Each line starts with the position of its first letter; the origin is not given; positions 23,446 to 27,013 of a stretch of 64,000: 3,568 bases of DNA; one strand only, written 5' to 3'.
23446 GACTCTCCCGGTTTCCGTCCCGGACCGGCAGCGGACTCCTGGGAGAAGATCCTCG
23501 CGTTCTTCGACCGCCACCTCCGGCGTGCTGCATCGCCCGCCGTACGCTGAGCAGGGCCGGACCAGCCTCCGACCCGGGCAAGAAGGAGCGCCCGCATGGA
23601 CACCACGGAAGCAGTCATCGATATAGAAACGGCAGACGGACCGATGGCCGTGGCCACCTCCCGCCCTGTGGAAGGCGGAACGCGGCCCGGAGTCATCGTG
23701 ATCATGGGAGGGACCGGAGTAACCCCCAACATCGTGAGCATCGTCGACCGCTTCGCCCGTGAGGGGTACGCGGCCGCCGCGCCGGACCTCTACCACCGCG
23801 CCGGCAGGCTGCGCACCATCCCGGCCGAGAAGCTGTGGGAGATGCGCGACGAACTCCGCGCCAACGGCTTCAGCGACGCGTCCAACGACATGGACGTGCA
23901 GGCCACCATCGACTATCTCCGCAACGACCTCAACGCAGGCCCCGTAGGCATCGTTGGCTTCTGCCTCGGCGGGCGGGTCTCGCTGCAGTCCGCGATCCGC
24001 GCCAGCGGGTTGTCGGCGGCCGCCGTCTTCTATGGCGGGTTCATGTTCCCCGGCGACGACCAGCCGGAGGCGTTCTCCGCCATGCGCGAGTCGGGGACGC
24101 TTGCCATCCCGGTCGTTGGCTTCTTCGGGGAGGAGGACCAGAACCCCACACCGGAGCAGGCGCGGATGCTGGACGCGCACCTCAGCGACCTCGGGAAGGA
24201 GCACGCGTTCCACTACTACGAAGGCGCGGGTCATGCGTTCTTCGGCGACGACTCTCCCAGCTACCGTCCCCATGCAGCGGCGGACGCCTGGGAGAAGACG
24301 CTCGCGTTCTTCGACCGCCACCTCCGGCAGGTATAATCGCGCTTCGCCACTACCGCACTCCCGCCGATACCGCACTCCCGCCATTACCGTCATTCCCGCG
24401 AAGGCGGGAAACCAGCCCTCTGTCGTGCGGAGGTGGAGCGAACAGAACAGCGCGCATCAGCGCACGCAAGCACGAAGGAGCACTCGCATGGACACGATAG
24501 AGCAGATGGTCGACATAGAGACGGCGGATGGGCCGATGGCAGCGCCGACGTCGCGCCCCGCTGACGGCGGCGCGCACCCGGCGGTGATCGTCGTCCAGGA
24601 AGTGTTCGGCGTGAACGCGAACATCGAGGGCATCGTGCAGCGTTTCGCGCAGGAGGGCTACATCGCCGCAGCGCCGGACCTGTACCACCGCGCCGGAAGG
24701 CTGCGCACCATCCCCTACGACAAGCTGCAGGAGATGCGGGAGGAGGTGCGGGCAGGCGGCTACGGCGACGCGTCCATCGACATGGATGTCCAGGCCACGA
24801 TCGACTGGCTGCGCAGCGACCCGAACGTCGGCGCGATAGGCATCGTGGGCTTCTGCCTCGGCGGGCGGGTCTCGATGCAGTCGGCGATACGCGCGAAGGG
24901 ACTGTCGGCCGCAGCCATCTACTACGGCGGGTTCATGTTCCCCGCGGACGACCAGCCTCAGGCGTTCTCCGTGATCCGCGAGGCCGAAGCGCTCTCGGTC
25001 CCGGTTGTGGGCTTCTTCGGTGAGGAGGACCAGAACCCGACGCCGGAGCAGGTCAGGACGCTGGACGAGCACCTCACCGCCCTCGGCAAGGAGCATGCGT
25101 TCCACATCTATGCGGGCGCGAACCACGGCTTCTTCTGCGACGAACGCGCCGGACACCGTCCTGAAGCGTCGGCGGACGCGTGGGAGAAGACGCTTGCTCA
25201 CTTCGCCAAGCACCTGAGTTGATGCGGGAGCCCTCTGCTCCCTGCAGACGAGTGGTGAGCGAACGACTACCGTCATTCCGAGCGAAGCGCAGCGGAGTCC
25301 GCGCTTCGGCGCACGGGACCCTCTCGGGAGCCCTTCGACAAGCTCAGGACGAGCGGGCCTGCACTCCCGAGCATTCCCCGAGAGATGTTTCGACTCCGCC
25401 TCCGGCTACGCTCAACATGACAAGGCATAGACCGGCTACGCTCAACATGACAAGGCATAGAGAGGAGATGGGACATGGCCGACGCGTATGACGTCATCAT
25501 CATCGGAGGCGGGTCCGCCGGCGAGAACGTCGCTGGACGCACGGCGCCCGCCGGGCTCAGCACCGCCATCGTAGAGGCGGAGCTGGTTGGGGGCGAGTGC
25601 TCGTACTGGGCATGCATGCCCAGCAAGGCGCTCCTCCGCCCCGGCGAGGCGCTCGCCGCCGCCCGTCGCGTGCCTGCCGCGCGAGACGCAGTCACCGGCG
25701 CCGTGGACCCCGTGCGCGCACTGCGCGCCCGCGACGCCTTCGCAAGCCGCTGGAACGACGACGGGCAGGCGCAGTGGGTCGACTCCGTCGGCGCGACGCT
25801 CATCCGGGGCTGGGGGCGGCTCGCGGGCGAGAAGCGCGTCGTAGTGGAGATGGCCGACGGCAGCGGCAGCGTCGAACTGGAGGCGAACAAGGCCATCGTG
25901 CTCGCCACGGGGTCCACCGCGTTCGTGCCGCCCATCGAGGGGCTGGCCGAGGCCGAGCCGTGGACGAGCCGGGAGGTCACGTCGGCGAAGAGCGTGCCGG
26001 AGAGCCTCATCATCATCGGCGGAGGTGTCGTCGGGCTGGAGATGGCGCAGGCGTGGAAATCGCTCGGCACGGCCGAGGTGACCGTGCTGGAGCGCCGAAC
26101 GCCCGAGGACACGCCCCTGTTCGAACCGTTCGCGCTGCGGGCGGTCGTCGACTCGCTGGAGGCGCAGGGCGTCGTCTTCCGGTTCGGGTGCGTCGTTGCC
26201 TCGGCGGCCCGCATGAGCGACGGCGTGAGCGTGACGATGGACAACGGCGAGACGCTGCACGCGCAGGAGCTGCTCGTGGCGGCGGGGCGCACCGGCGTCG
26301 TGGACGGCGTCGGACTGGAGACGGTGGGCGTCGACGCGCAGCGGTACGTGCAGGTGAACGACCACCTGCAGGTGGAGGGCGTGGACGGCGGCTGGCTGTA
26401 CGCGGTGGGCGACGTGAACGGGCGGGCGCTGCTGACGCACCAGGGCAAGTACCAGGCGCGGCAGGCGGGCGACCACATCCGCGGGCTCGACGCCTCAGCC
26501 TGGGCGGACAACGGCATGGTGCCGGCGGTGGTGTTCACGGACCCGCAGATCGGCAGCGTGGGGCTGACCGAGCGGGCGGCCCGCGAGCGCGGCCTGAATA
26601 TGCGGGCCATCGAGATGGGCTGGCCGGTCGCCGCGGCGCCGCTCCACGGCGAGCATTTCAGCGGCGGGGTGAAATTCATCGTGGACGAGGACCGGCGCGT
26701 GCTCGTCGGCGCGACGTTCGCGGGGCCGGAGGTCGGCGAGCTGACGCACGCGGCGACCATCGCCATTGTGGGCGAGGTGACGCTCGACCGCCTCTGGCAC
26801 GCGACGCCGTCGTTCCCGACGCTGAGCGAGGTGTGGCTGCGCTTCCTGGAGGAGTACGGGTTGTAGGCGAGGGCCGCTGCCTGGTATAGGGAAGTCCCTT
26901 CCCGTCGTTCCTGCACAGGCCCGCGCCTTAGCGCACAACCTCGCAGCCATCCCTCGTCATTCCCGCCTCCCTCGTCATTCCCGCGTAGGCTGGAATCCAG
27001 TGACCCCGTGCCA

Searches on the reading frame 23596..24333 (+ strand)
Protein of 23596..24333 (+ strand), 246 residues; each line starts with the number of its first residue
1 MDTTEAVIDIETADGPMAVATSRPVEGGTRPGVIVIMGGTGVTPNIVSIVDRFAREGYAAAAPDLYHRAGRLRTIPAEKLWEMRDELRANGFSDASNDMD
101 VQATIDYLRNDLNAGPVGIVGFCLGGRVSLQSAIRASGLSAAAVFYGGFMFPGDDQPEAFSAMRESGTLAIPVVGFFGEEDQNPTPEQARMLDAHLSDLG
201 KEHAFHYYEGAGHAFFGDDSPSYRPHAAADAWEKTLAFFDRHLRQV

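Call 72: search_protein_families(library=pfam, proteins=[window:23596-24333:+], max_evalue=0.01)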
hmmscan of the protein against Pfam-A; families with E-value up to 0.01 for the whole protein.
window:23596-24333:+ (246 aa): 8 families
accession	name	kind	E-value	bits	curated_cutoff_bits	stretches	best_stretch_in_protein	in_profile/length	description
PF01738.24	DLH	-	1.1e-41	143.2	21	1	25-242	9-216/217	Dienelactone hydrolase family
PF02230.22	Abhydrolase_2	-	2.7e-06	27.8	23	1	99-215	88-201/217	Phospholipase/Carboxylesterase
PF08840.17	BAAT_C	-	2.8e-05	24.7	20.9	0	223-244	188-209/210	BAAT / Acyl-CoA thioester hydrolase C terminal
PF12697.13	Abhydrolase_6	-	5e-05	24.5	26.3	1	51-193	21-132/217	Alpha/beta hydrolase family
PF00561.26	Abhydrolase_1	-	0.00012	22.3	25.8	1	87-148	35-102/245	alpha/beta hydrolase fold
PF00326.27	Peptidase_S9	-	0.00027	20.9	22.6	1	173-244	147-211/213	Prolyl oligopeptidase family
PF12146.15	Hydrolase_4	-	0.0019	18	27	0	46-153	20-114/239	Serine aminopeptidase, S33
PF03959.19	FSH1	-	0.0034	17.5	21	1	96-198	80-188/211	Serine hydrolase (FSH1)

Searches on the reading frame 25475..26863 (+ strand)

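Call 72: search_protein_families(library=pfam, proteins=[window:25475-26863:+], max_evalue=0.01)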
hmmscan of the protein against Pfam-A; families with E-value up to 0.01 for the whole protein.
window:25475-26863:+ (463 aa): 11 families
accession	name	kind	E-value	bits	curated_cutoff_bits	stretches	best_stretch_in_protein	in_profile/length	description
PF07992.20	Pyr_redox_2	-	4e-44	151.6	26.1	1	5-323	1-286/291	Pyridine nucleotide-disulphide oxidoreductase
PF02852.28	Pyr_redox_dim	-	1.5e-20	73.9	25.3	1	349-454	1-106/110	Pyridine nucleotide-disulphide oxidoreductase, dimerisation domain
PF00070.33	Pyr_redox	-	6.9e-14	52.6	22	1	178-256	2-80/82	Pyridine nucleotide-disulphide oxidoreductase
PF01266.30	DAO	-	4.2e-07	30.3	27.9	0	178-210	2-34/353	FAD dependent oxidoreductase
PF13738.12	Pyr_redox_3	-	2.9e-05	23.9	30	1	179-208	1-30/305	Pyridine nucleotide-disulphide oxidoreductase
PF03486.20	HI0933_like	-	0.00016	21.6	50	0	222-274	113-166/244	HI0933-like protein Rossmann domain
PF01262.27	AlaDh_PNT_C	-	0.00038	20.4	23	1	175-211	28-63/214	Alanine dehydrogenase/PNT, C-terminal domain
PF01134.28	GIDA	-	0.00039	20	22.1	1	6-61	1-54/391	Glucose inhibited division protein A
PF01946.23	Thi4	-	0.0047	16.6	26.2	0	5-40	18-54/235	Thi4 family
PF12831.13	FAD_oxidored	-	0.0085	15.9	27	0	6-48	1-44/416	FAD dependent oxidoreductase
PF13434.12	Lys_Orn_oxgnase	-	0.01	15.5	21.3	0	120-208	130-222/339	L-lysine 6-monooxygenase/L-ornithine 5-monooxygenase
